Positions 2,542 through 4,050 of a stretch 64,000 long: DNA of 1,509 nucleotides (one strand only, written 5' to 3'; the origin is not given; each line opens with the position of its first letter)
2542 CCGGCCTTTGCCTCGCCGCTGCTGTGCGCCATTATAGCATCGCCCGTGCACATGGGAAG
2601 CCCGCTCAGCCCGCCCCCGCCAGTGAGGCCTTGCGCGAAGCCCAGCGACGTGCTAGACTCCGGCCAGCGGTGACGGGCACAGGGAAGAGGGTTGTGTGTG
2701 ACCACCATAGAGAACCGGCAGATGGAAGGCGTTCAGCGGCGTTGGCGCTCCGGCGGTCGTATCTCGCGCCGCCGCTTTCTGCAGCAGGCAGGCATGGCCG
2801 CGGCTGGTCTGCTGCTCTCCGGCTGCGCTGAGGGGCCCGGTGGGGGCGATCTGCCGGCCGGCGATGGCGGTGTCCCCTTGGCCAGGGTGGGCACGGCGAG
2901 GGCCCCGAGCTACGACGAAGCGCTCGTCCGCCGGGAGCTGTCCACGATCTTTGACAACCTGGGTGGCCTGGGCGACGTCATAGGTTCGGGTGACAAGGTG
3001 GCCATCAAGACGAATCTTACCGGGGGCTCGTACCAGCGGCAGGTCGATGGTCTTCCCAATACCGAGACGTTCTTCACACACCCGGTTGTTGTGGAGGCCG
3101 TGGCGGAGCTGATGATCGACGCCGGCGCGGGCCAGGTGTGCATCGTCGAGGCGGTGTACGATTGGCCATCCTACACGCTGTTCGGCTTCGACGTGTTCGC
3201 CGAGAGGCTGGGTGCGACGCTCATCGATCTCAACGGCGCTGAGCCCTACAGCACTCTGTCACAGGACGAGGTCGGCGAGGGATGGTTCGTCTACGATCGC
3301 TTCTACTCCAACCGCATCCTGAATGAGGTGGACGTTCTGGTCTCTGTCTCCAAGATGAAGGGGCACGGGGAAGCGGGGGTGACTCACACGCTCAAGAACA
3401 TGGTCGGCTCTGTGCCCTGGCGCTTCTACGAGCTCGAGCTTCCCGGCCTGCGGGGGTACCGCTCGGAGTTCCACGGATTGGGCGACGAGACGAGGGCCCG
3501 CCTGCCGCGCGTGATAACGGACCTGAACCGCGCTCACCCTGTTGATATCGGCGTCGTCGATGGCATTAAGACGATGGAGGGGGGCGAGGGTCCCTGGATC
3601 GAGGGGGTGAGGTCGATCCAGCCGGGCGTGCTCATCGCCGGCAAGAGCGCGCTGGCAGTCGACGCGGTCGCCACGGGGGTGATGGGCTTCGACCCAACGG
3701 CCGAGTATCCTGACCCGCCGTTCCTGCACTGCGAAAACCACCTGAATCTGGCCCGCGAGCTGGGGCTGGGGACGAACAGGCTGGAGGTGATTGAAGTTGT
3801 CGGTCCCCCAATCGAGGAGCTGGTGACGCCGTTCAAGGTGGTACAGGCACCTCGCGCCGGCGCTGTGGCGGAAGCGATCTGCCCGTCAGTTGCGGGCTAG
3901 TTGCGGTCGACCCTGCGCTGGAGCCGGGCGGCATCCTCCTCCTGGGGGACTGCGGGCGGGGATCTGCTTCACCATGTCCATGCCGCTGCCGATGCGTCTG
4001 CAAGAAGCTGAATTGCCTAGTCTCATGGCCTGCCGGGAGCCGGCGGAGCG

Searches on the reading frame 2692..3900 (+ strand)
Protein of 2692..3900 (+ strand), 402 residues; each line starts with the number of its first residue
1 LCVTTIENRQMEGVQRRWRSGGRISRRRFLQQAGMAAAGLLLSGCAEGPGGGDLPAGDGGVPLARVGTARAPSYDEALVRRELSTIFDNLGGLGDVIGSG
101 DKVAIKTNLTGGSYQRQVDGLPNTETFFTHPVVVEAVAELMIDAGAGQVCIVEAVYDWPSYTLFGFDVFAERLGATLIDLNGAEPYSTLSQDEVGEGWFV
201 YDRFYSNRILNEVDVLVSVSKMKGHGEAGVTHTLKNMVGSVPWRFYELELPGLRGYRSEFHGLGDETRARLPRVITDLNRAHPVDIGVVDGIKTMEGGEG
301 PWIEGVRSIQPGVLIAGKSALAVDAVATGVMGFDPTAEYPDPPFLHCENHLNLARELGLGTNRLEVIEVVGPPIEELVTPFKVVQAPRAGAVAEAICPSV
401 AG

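Call 23: search_protein_families(library=pfam, proteins=[window:2692-3900:+], max_evalue=0.00001)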
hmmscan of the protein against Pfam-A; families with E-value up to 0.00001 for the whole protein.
window:2692-3900:+ (402 aa): 1 family
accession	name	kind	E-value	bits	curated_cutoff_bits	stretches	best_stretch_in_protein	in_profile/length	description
PF04015.17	DUF362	-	4.7e-31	108.8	24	1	103-328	1-199/200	Domain of unknown function (DUF362)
